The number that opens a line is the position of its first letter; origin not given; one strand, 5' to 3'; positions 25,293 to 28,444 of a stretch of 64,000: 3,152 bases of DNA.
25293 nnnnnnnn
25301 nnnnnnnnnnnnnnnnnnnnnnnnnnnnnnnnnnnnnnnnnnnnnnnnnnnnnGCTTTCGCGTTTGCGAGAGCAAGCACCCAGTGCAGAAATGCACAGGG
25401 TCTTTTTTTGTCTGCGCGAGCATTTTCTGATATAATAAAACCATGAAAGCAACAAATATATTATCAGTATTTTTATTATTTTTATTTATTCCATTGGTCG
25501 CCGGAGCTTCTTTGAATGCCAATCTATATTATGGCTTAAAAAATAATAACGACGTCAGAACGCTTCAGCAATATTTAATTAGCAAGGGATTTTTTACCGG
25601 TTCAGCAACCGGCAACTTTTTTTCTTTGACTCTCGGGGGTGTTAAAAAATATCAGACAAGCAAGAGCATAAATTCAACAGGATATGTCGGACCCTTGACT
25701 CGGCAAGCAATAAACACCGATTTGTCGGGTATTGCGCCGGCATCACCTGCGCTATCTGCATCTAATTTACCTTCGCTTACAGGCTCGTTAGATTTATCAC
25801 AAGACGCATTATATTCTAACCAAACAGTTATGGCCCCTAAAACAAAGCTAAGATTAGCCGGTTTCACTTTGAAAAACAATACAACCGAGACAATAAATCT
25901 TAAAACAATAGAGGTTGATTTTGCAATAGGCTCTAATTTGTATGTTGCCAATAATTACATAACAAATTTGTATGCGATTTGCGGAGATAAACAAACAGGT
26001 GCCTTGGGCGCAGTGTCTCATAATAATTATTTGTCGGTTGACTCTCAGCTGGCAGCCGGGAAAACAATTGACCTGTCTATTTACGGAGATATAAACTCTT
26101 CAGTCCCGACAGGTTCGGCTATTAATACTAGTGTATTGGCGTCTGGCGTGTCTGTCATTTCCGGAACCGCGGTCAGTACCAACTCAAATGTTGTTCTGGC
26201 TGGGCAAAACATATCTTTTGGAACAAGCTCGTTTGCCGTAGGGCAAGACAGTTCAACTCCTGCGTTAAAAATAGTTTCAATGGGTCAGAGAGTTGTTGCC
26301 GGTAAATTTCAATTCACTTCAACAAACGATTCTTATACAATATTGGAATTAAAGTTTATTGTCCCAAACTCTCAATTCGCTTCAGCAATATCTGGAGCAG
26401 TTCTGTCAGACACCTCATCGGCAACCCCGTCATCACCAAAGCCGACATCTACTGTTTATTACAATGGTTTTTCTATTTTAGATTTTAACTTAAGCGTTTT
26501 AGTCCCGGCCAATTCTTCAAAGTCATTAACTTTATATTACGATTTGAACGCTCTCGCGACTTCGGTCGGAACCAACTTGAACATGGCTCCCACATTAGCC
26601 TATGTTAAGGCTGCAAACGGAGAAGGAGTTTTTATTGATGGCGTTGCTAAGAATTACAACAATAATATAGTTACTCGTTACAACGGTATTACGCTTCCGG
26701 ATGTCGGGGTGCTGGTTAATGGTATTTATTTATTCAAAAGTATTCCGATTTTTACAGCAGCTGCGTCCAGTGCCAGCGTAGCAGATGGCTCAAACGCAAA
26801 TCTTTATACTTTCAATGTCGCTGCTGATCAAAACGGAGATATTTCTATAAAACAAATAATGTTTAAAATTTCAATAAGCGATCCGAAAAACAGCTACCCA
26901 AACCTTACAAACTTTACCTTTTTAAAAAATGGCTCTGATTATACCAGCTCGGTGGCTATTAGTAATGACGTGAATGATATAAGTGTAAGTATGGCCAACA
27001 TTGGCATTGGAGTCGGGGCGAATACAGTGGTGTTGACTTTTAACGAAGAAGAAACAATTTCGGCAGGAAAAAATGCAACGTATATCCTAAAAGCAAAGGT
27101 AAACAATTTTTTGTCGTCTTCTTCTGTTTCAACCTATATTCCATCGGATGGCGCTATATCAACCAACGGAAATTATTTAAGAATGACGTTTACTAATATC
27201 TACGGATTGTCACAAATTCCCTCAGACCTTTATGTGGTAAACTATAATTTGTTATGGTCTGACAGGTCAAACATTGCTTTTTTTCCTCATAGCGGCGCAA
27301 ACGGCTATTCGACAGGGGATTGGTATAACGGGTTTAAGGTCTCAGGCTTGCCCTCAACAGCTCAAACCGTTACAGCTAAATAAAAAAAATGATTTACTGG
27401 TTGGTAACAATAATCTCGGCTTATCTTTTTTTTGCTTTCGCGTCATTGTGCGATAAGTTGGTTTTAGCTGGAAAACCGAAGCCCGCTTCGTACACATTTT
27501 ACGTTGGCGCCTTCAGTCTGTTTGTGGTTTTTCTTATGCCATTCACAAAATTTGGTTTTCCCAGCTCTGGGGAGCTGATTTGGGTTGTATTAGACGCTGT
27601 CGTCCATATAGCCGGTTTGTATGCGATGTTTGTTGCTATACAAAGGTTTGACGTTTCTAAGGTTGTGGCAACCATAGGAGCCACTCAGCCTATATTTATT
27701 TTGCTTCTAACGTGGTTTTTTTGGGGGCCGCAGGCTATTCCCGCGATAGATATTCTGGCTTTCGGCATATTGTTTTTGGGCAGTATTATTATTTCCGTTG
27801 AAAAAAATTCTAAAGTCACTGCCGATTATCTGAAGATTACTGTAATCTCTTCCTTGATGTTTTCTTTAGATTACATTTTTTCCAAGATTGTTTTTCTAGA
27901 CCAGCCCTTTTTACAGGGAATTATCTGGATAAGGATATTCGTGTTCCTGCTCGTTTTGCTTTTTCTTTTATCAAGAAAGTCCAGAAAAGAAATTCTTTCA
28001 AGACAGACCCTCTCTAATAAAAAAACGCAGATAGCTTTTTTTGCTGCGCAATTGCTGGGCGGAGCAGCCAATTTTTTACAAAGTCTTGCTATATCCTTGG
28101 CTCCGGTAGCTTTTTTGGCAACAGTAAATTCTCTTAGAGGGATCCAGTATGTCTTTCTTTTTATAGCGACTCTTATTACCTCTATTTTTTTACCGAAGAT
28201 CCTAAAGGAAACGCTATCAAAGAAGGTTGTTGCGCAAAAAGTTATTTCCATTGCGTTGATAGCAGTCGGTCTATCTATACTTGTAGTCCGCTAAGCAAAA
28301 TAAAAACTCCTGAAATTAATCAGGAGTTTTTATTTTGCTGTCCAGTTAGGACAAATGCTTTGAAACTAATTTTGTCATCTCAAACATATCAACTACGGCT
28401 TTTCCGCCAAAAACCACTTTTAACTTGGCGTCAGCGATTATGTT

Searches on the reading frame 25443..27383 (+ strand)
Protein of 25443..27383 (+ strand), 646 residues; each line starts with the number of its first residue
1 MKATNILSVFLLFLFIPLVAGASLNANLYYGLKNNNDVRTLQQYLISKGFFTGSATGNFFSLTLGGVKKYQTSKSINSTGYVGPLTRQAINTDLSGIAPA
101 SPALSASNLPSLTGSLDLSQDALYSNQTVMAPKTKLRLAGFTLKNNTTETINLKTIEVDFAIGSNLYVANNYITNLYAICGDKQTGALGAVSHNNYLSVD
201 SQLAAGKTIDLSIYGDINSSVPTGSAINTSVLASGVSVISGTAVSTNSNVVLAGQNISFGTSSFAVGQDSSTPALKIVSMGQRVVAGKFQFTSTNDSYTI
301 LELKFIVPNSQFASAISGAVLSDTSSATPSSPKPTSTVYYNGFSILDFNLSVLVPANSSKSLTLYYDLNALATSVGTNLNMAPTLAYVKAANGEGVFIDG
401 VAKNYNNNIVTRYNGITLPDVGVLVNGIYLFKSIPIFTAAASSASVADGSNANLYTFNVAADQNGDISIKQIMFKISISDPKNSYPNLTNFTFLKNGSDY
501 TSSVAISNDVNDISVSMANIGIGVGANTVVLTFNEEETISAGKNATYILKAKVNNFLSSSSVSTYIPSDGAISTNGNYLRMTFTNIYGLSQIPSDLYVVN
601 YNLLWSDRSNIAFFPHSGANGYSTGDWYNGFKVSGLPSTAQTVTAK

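Call 19: search_protein_families(library=pfam, proteins=[window:25443-27383:+], max_evalue=0.01)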
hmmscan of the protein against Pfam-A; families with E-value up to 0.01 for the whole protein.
window:25443-27383:+ (646 aa): 1 family
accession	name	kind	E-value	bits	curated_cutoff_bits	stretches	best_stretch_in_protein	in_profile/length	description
PF01471.23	PG_binding_1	-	8.8e-11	42.3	23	1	35-90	2-57/57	Putative peptidoglycan binding domain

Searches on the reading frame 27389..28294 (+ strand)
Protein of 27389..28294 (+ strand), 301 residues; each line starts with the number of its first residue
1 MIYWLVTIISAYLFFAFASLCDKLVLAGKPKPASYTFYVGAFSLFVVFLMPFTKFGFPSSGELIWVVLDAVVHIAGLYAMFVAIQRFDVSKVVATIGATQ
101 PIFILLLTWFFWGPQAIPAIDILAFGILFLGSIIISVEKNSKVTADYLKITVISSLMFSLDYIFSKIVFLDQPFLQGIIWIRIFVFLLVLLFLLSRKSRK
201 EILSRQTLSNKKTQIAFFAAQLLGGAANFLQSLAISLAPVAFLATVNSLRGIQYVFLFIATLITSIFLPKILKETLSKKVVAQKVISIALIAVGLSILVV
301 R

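Call 19: search_protein_families(library=pfam, proteins=[window:27389-28294:+], max_evalue=0.01)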
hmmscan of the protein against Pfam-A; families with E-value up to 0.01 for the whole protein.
window:27389-28294:+ (301 aa): 1 family
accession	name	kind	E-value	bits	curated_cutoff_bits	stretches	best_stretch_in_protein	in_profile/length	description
PF00892.27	EamA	-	1.3e-07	32.4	28.2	1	4-136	3-134/135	EamA-like transporter family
